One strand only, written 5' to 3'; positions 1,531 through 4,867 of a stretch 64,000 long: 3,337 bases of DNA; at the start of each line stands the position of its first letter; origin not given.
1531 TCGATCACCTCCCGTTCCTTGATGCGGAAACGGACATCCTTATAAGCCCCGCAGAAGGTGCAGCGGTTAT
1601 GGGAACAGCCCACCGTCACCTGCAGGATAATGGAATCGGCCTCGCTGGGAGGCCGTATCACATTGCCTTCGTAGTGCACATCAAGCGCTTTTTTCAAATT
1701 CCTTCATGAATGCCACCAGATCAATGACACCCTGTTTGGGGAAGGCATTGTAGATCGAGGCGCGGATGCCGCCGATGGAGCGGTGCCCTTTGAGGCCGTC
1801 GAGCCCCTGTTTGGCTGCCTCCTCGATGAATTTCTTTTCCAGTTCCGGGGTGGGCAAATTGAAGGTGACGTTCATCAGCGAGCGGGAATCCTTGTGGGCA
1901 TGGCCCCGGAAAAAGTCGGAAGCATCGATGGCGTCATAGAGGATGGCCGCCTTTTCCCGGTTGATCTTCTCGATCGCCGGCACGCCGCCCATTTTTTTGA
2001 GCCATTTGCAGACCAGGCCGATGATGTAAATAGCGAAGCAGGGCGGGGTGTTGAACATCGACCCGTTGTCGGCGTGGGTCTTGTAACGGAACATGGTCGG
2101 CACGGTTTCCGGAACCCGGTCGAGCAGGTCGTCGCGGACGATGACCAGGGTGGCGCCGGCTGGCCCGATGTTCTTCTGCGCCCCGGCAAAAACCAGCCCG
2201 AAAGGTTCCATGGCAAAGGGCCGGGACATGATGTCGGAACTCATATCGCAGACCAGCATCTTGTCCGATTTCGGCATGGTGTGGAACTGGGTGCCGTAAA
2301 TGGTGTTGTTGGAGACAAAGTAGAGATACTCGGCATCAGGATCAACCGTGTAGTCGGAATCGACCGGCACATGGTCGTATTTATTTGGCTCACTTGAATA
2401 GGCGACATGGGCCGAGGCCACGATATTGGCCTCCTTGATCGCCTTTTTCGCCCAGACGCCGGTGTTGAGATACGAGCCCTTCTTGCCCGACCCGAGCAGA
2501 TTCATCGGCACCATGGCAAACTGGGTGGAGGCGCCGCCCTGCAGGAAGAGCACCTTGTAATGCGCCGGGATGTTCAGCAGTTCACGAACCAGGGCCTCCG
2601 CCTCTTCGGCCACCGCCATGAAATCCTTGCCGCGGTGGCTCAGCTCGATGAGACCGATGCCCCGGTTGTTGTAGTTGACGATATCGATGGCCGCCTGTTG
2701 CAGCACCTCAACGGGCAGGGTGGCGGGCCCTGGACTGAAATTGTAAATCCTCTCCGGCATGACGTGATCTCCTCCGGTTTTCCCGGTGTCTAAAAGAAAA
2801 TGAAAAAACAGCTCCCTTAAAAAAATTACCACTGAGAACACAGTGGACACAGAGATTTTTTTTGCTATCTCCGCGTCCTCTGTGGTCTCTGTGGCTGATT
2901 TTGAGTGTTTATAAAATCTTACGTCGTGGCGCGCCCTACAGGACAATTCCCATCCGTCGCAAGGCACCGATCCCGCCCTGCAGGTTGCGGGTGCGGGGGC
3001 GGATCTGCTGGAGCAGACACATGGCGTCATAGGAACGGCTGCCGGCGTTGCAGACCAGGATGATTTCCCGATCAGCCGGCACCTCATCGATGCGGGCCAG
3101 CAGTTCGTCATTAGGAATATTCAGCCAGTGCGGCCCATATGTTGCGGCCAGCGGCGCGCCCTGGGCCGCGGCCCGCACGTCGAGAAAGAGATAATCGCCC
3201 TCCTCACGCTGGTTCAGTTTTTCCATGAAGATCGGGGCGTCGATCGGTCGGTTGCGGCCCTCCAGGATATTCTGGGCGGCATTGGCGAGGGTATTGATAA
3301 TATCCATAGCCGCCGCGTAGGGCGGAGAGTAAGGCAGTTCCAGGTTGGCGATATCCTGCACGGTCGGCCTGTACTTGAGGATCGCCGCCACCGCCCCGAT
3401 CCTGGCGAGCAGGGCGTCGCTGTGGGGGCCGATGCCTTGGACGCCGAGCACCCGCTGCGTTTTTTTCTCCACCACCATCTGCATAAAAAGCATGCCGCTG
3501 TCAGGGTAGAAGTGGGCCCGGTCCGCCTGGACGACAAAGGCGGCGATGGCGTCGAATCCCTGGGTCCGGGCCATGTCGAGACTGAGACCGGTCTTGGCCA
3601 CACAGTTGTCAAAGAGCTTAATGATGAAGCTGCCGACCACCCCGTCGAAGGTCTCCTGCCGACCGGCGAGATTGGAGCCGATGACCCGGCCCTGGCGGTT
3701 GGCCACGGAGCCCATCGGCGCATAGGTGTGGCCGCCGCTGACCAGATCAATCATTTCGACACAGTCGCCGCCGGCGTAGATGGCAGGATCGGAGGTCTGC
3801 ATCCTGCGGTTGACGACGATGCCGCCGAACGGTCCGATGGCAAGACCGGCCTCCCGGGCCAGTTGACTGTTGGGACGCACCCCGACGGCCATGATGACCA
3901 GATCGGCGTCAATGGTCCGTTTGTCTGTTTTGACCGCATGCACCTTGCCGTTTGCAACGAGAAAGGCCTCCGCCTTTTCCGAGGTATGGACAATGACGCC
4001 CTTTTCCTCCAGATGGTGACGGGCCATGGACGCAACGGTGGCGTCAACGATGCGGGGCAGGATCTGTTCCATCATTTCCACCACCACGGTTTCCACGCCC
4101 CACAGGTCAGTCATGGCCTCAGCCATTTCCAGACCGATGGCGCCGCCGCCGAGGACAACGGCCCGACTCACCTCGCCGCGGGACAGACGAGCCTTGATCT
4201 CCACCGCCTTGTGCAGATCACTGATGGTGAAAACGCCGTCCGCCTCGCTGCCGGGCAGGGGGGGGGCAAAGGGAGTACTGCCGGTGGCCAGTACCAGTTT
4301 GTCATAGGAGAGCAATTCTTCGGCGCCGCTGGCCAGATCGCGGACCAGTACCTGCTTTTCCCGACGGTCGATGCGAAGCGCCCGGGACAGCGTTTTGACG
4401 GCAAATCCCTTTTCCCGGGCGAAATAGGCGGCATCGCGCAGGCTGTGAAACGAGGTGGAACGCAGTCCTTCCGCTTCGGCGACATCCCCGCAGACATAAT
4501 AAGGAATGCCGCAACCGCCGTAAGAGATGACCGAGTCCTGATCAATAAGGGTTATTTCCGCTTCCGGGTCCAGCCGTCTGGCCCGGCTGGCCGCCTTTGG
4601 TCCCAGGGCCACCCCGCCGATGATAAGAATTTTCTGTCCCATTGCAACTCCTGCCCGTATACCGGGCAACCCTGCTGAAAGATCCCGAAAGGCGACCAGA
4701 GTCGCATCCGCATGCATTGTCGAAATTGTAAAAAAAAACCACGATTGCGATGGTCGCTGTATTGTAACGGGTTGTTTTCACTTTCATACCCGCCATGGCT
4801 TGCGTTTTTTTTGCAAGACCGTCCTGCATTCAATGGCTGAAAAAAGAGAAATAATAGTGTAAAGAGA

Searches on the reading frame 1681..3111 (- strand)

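Call 53: search_protein_families(library=pfam, proteins=[window:1681-3111:-], max_evalue=0.00001)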
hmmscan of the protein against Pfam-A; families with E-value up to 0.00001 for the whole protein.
window:1681-3111:- (476 aa): 1 family
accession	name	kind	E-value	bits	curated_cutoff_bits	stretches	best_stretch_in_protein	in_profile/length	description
PF00266.25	Aminotran_5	-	3.5e-41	141.9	21.5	1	122-462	1-368/371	Aminotransferase class-V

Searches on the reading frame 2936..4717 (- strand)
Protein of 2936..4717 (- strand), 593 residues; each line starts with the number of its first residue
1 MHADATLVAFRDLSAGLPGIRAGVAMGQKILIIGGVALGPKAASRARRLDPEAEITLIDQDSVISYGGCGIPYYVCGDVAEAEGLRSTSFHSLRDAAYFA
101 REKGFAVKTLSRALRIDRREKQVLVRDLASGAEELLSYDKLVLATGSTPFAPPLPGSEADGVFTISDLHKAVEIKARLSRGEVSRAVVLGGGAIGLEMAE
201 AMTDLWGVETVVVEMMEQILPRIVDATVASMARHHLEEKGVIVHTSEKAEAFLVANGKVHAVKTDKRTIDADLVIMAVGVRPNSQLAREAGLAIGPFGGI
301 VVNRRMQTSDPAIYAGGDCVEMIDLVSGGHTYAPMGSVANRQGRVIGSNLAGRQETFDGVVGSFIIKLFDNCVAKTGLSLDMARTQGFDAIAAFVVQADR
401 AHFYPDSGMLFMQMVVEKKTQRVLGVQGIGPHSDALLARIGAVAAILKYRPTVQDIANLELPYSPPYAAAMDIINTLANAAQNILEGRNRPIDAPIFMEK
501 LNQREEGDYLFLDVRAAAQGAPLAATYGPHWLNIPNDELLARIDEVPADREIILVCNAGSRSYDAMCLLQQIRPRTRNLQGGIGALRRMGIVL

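Call 53: search_protein_families(library=pfam, proteins=[window:2936-4717:-], max_evalue=0.00001)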
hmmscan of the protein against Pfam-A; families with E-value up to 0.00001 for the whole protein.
window:2936-4717:- (593 aa): 3 families
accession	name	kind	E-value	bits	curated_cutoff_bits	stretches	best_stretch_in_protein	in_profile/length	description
PF07992.20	Pyr_redox_2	-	2.3e-62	211.5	26.1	1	29-327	2-285/291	Pyridine nucleotide-disulphide oxidoreductase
PF00070.33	Pyr_redox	-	1.5e-15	57.9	22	1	185-264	1-79/82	Pyridine nucleotide-disulphide oxidoreductase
PF02852.28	Pyr_redox_dim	-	1.7e-13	51.2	25.3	1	369-470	7-105/110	Pyridine nucleotide-disulphide oxidoreductase, dimerisation domain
